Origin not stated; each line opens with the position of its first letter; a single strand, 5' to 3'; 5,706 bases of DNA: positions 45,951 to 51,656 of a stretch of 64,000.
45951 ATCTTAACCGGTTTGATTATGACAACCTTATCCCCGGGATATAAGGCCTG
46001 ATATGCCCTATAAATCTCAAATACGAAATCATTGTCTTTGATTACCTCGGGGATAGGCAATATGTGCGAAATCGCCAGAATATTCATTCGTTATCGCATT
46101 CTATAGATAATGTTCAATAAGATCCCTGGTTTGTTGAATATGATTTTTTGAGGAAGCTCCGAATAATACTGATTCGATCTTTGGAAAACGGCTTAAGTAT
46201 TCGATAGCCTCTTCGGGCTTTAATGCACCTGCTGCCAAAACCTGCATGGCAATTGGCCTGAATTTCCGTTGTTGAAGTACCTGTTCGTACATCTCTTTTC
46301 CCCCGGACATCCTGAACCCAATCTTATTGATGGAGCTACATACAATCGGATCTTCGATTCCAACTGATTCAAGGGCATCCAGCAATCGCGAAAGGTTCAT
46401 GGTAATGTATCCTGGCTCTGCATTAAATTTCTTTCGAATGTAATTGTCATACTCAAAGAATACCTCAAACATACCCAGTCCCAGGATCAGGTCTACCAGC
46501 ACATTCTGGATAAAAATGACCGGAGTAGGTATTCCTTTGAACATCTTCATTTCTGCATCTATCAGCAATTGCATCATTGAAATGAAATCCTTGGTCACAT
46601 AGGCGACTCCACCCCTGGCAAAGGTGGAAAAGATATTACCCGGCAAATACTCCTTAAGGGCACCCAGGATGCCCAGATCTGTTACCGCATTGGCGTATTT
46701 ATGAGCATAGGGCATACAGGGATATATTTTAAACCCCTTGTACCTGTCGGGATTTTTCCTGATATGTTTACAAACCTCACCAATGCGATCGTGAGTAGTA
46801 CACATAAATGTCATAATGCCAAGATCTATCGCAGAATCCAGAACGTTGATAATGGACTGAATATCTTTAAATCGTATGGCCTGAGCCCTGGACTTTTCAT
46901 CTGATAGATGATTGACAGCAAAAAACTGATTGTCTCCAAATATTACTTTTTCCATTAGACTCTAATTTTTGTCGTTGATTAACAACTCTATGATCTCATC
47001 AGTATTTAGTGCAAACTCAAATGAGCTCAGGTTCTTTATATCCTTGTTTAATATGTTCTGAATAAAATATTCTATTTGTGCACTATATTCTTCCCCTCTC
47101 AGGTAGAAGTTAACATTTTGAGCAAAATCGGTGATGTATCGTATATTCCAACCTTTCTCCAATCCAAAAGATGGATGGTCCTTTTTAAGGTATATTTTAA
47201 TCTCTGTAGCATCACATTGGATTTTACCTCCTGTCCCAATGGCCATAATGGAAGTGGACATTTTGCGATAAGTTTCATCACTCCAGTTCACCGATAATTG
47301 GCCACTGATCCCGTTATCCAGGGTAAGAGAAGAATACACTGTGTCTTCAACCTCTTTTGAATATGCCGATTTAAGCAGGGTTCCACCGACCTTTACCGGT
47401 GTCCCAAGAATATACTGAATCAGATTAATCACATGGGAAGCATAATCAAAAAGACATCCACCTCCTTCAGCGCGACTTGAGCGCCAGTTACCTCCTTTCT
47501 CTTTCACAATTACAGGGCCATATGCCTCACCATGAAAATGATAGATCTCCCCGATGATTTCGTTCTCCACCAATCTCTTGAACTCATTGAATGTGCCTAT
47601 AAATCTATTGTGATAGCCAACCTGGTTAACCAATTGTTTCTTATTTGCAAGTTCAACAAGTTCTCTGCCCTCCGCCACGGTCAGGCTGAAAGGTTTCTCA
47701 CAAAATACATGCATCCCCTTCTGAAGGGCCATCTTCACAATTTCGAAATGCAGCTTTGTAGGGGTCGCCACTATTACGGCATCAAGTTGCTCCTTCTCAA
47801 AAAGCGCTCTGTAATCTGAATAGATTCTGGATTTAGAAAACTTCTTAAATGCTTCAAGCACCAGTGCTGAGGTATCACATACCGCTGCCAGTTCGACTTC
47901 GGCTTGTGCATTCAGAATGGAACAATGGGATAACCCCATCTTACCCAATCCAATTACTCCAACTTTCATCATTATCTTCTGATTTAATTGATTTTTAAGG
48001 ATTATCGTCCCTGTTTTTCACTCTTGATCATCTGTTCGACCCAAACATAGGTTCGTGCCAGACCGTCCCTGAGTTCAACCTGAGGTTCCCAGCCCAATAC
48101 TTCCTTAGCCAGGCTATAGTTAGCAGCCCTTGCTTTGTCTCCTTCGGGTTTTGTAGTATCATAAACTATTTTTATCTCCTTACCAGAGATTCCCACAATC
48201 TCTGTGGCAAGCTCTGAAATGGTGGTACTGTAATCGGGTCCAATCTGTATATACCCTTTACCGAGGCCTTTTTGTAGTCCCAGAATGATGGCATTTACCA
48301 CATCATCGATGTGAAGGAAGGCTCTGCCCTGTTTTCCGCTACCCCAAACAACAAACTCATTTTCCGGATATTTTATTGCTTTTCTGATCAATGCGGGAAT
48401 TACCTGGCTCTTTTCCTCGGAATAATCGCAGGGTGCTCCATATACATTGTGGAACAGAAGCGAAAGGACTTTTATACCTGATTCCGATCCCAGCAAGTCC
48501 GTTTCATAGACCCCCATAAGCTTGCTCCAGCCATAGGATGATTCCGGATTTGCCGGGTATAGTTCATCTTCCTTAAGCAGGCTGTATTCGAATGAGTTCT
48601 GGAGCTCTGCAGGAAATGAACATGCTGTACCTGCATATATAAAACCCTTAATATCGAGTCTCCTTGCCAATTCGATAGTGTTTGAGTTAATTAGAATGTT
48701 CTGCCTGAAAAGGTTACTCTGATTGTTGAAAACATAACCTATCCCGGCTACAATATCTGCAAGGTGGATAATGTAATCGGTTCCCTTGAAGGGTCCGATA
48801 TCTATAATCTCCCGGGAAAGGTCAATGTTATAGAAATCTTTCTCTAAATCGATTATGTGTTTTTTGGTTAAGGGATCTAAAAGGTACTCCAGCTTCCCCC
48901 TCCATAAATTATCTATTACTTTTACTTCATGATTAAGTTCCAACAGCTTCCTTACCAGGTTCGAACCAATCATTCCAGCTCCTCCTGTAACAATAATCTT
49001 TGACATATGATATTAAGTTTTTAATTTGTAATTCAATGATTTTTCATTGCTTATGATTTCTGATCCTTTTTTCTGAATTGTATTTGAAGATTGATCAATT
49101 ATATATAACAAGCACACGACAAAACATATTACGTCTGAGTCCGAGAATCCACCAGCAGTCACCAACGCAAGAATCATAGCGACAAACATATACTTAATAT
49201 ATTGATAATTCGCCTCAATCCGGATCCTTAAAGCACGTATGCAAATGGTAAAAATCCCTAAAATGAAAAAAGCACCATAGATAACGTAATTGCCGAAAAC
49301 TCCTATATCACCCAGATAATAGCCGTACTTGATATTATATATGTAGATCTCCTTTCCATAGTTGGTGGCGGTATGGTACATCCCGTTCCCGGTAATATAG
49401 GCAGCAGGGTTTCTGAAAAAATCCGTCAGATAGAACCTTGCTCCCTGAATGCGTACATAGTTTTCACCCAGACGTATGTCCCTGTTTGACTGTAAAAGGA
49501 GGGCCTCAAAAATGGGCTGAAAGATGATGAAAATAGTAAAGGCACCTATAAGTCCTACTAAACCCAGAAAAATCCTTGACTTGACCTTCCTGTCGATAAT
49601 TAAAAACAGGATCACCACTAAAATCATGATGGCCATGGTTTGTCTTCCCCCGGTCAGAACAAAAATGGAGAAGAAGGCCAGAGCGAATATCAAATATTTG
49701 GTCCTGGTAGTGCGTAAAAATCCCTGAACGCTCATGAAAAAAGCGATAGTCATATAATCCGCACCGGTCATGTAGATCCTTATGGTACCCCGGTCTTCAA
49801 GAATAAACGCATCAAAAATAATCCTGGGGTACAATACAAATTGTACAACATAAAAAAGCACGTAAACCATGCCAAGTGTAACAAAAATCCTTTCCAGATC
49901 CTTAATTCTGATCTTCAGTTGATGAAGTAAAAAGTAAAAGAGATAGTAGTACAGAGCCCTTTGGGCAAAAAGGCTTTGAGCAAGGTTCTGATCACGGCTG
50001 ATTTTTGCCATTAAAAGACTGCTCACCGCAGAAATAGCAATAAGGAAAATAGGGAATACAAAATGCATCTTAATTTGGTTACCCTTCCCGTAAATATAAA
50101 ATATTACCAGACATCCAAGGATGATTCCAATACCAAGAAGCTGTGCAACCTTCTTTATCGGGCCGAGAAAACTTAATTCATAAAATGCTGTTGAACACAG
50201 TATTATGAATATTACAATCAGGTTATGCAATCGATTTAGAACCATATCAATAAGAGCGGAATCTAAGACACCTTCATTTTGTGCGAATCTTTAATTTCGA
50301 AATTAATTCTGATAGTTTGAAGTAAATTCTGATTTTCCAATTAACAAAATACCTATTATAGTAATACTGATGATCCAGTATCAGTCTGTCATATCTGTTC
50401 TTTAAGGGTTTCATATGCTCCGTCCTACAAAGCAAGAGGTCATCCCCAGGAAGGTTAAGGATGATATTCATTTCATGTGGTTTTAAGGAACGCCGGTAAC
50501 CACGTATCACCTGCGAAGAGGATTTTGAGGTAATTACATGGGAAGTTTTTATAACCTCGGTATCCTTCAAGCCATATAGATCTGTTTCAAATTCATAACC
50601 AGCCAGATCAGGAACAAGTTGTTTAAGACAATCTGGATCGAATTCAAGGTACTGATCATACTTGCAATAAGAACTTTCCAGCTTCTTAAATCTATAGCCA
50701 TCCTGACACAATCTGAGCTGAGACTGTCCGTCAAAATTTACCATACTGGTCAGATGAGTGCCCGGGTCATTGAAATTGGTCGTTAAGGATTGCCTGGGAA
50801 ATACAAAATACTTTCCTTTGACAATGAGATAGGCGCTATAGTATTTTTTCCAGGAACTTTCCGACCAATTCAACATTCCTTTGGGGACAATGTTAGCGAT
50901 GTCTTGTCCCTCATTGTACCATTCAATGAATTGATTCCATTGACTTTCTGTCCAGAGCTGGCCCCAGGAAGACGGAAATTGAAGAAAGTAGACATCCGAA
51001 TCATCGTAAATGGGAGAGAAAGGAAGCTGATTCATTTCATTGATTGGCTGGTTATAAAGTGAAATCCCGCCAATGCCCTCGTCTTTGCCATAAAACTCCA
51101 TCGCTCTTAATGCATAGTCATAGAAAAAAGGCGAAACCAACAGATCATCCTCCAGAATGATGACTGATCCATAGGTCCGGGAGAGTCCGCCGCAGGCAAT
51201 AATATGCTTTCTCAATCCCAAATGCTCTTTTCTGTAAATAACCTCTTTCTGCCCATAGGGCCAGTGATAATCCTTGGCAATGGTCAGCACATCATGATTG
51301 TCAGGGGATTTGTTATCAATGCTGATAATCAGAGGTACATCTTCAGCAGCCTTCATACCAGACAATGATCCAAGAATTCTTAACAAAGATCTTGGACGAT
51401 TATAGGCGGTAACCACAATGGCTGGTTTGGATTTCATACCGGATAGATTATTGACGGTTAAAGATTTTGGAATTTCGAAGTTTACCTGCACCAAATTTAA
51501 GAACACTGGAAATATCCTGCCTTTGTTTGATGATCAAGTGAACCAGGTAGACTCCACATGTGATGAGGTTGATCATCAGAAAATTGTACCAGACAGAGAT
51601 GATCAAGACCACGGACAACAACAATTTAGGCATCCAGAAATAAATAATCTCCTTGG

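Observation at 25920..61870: AT-rich composite island: Wzx/Wzy polysaccharide locus interleaved with five T9SS cargo genes carrying glycan-active or glycan-binding heads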

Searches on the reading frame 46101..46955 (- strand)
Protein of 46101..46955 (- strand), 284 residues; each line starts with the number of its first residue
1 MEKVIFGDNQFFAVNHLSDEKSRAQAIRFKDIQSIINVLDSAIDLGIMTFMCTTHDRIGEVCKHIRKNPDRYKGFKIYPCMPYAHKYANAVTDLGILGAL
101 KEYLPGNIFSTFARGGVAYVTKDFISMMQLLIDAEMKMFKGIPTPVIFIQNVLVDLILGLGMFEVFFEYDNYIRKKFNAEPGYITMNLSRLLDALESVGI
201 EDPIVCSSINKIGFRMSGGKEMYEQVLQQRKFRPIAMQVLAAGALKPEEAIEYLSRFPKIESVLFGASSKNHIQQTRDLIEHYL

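Call 4: search_protein_families(library=pfam, proteins=[window:46101-46955:-], max_evalue=0.01)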
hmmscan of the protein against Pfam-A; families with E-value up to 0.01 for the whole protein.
window:46101-46955:- (284 aa): 0 families

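Call 8: search_protein_families(library=ncbifam, proteins=[window:46101-46955:-], max_evalue=0.01)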
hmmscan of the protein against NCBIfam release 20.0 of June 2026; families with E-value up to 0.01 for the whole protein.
window:46101-46955:- (284 aa): 0 families

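Call 44: search_solved_structures(query=window:46101-46955:-, max_evalue=1)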
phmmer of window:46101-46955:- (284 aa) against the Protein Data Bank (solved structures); distinct sequences matched with E-value up to 1: 0.

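Call 66: search_protein_families(library=pfam, proteins=[window:46101-46955:-], max_evalue=5)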
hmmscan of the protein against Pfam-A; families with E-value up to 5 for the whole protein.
window:46101-46955:- (284 aa): 0 families

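Call 82: predict_structure(protein=window:46101-46955:-)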
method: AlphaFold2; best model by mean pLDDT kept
length: 284 residues; sequences in the alignment: 1
mean_pLDDT: 45.5   pTM: 0.32
mean pLDDT of the five models: 45.5, 43.0, 39.4, 33.2, 31.9
residues with pLDDT >= 90: 0; 70-90: 13; 50-70: 66; < 50: 205
segments of 3 or more residues with pLDDT < 50: 1-28, 80-126, 134-152, 154-156, 158-162, 180-222, 225-227, 229-247, 249-251, 253-284
pLDDT, mean of each block of 10 residues (from residue 1): 31 37 43 72 59 55 69 57 38 35 34 29 49 45 39 46 52 55 44 45 39 40 48 44 43 46 37 44 38
secondary structure, 60 per line:
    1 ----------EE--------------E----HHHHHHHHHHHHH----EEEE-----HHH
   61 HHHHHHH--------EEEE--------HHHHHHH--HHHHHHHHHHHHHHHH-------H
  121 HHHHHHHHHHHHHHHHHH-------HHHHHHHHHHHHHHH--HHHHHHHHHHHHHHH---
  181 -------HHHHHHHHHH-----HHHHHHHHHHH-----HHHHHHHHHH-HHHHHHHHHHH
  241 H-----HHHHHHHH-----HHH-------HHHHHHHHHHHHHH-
elements in order: H32-44 E49-52 H58-67 E76-79 H88-94 H97-112 H120-138 H146-160 H163-177 H188-197 H203-213 H219-228 H230-241 H247-254 H270-283

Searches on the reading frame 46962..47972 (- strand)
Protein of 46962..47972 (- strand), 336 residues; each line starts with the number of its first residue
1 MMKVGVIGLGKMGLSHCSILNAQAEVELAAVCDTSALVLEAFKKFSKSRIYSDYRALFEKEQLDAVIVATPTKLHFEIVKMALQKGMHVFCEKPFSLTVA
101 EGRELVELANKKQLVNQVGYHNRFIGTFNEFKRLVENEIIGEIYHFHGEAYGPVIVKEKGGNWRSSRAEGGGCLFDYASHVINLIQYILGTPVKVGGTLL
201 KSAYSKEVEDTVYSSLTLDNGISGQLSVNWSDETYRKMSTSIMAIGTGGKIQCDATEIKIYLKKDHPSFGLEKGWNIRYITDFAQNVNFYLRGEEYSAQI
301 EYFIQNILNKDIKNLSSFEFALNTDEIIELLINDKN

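Call 4: search_protein_families(library=pfam, proteins=[window:46962-47972:-], max_evalue=0.01)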
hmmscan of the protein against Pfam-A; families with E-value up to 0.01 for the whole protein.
window:46962-47972:- (336 aa): 7 families
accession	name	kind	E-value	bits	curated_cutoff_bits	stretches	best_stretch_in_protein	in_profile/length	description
PF01408.29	GFO_IDH_MocA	-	1.5e-30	106.8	24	1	2-120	1-120/120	Oxidoreductase family, NAD-binding Rossmann fold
PF22725.1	GFO_IDH_MocA_C3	-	5.8e-22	78.4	27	1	129-251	2-123/124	GFO/IDH/MocA C-terminal domain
PF02894.22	GFO_IDH_MocA_C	-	2.4e-14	54.1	22.9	1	132-332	1-207/218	Oxidoreductase family, C-terminal alpha/beta domain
PF03447.22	NAD_binding_3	-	3.3e-06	28.2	24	1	8-112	1-109/116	Homoserine dehydrogenase, NAD binding domain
PF01113.26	DapB_N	-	7.1e-05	23.3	25.6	1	2-89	1-94/124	Dihydrodipicolinate reductase, N-terminus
PF22685.1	Gal80p_C-like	-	0.0027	18.3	29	0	130-194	5-72/152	Gal80p, C-terminal domain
PF01118.30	Semialdhyde_dh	-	0.0057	17.5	26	0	3-90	1-94/121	Semialdehyde dehydrogenase, NAD binding domain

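Call 8: search_protein_families(library=ncbifam, proteins=[window:46962-47972:-], max_evalue=0.01)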
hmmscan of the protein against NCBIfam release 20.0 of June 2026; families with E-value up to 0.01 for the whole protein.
window:46962-47972:- (336 aa): 12 families
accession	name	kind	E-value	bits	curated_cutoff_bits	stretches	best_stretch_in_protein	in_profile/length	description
NF040723.1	UDP-GlcNAcDh_Arch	equivalog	1.2e-37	130.1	450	1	2-262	1-246/302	UDP-N-acetylglucosamine 3-dehydrogenase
TIGR04380.1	myo_inos_iolG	equivalog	4e-35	121.3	355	1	1-259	1-258/330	inositol 2-dehydrogenase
NF008607.0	PRK11579.1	subfamily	4.3e-27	95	330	1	2-196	5-196/346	oxidoreductase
NF058561.1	BT_2158_fam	equivalog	1.7e-25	89.6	750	1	4-148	38-182/487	glycoside 3-dehydrogenase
NF052479.1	LevoglcsnDh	equivalog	2.2e-23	82.6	650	1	2-217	4-230/386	levoglucosan dehydrogenase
NF052679.1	InsChiInosDhIolG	equivalog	1.1e-19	70.7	540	1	2-144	3-149/343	bifunctional inositol 2-dehydrogenase/D-chiro-inositol 1-dehydrogenase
NF041392.1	XylDh_Gfo6_Halo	equivalog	4.8e-19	68.4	350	1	38-255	58-277/350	D-xylose 1-dehydrogenase Gfo6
NF058563.1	BT_2159_fam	equivalog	7.3e-19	68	650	1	2-145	1-145/350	disaccharide 3-dehydrogenase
NF007574.0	PRK10206.1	equivalog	1.2e-17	64.1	352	1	3-212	4-210/345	oxidoreductase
NF009830.0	PRK13304.1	equivalog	3.4e-05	23.4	267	1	1-90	1-89/265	aspartate dehydrogenase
NF040740.1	ornith_Ord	equivalog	0.001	18.6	400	1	2-90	1-98/335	2,4-diaminopentanoate dehydrogenase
NF004976.0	PRK06349.1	subfamily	0.0025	17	205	1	2-113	5-124/430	homoserine dehydrogenase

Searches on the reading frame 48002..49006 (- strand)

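Call 4: search_protein_families(library=pfam, proteins=[window:48002-49006:-], max_evalue=0.01)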
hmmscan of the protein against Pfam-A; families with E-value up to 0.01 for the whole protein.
window:48002-49006:- (334 aa): 5 families
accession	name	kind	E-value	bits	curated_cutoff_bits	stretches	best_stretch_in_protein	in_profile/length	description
PF01370.27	Epimerase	-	6.1e-43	147.4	20.9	1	4-255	1-239/240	NAD dependent epimerase/dehydratase family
PF16363.11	GDP_Man_Dehyd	-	5.6e-24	85.6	27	1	5-318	1-331/332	GDP-mannose 4,6 dehydratase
PF01073.25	3Beta_HSD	-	2.1e-08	34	22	1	5-164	1-152/280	3-beta hydroxysteroid dehydrogenase/isomerase family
PF07993.18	NAD_binding_4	-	1.8e-05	24.5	20.1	1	6-164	1-183/258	Male sterility protein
PF02719.21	Polysacc_synt_2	-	2.1e-05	24.3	20.2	1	4-127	1-128/293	Polysaccharide biosynthesis protein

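Call 42: search_protein_families(library=ncbifam, proteins=[window:48002-49006:-], max_evalue=0.001)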
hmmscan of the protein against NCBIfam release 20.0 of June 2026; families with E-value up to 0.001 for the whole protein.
window:48002-49006:- (334 aa): 21 families
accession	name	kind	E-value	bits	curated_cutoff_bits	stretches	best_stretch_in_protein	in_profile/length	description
NF047922.1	GDPFucSynFcl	equivalog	9.5e-42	143.5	500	1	3-324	4-302/308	GDP-L-fucose synthase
TIGR01179.1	galE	equivalog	2.1e-27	95.8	262.3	1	3-326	1-328/332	UDP-glucose 4-epimerase GalE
TIGR02197.1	heptose_epim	equivalog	2e-25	89.6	274.6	1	4-292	1-277/316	ADP-glyceromanno-heptose 6-epimerase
TIGR01181.1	dTDP_gluc_dehyt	equivalog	1e-22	80.6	365.1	1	3-325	1-313/321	dTDP-glucose 4,6-dehydratase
TIGR04180.1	EDH_00030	hypoth_equivalog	2.5e-15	56.3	475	1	4-310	1-296/297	NAD-dependent 4,6-dehydratase LegB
NF007956.0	PRK10675.1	subfamily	2e-12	46.9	394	1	3-322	2-328/338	UDP-glucose 4-epimerase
NF011728.1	PRK15181.1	equivalog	3.4e-11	42.7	760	1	4-242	18-247/348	Vi polysaccharide biosynthesis UDP-N-acetylglucosaminuronic acid C-4 epimerase TviC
NF008360.0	PRK11150.1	equivalog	4.9e-11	42.4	452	1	4-297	2-275/310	ADP-glyceromanno-heptose 6-epimerase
NF007490.0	PRK10084.1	subfamily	4.9e-11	42.2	649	1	3-323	2-334/361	dTDP-glucose 4,6-dehydratase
NF007582.0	PRK10217.1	equivalog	5.1e-09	35.7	698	1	1-323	1-331/355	dTDP-glucose 4,6-dehydratase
NF043036.1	ErythonDh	equivalog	1.5e-07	30.9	325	1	3-165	2-156/321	D-erythronate dehydrogenase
TIGR03466.1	HpnA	hypoth_equivalog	2.7e-07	29.8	367.65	1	3-129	2-115/327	hopanoid-associated sugar epimerase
NF041015.1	UDPsulfquin_syn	equivalog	1.2e-06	27.7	575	0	216-267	250-303/384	UDP-sulfoquinovose synthase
TIGR01777.1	yfcH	hypoth_equivalog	1.8e-06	27.8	207.35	0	4-31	1-28/292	TIGR01777 family oxidoreductase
NF042422.1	oxyalk_red_OleD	equivalog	5.1e-06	26.1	580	1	3-128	2-111/329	2-alkyl-3-oxoalkanoate reductase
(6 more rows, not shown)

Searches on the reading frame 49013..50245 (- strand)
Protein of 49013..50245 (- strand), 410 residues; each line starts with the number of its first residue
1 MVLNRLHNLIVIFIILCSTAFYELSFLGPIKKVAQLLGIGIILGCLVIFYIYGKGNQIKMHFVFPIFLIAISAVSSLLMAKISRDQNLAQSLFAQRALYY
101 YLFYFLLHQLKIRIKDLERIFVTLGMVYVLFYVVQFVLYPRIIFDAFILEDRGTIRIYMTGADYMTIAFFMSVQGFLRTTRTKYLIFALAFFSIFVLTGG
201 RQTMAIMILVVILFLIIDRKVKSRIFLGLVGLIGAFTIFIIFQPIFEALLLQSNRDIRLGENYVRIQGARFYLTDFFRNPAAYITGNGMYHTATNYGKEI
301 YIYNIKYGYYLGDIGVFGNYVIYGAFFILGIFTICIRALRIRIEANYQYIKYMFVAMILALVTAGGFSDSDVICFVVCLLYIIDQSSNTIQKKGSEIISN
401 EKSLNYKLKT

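Call 4: search_protein_families(library=pfam, proteins=[window:49013-50245:-], max_evalue=0.01)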
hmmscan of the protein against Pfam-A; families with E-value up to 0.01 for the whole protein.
window:49013-50245:- (410 aa): 0 families

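Call 8: search_protein_families(library=ncbifam, proteins=[window:49013-50245:-], max_evalue=0.01)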
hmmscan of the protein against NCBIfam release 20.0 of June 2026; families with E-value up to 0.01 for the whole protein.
window:49013-50245:- (410 aa): 0 families

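Call 66: search_protein_families(library=pfam, proteins=[window:49013-50245:-], max_evalue=5)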
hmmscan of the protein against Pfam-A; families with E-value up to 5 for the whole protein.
window:49013-50245:- (410 aa): 0 families

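Call 68: search_solved_structures(query=A4, max_evalue=10)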
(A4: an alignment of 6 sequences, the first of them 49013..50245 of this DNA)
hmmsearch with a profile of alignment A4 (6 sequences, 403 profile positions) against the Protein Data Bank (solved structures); distinct sequences matched with E-value up to 10: 4.
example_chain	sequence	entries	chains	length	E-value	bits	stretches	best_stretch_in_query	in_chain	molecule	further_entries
6b85_J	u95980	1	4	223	0.75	11.9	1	4-78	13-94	TMHC4_R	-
11kc_A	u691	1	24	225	0.77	11.8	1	4-78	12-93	Designed nanoparticle O43-TM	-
9ro9_C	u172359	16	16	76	0.89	11.6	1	317-346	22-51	Phospholemman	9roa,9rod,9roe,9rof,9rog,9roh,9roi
2jo1_A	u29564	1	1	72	1.1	11.4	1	317-346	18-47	Phospholemman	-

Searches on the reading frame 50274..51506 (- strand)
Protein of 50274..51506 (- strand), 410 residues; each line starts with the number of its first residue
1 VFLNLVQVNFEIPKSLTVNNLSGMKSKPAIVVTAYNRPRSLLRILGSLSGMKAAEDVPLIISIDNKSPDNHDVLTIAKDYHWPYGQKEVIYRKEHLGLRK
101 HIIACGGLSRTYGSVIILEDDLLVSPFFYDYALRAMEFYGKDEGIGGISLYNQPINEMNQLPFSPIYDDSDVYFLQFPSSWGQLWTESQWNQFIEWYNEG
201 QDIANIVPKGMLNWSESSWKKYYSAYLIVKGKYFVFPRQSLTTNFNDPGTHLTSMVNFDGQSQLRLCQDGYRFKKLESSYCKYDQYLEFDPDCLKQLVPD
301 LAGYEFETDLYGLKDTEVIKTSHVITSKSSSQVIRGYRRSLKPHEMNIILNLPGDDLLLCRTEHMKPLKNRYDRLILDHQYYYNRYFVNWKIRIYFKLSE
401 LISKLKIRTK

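Call 4: search_protein_families(library=pfam, proteins=[window:50274-51506:-], max_evalue=0.01)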
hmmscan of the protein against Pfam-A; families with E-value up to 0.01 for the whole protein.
window:50274-51506:- (410 aa): 3 families
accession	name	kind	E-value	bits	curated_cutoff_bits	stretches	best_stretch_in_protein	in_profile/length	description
PF03071.21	GNT-I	-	1.6e-05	24.4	25.4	1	109-153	189-233/434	GNT-I family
PF00535.33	Glycos_transf_2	-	8e-05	23.1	23.3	1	30-163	2-130/168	Glycosyl transferase family 2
PF05060.20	MGAT2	-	0.0049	16.5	27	0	24-74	23-73/349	N-acetylglucosaminyltransferase II (MGAT2)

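Call 8: search_protein_families(library=ncbifam, proteins=[window:50274-51506:-], max_evalue=0.01)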
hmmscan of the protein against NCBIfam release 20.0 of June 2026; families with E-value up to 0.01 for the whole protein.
window:50274-51506:- (410 aa): 0 families
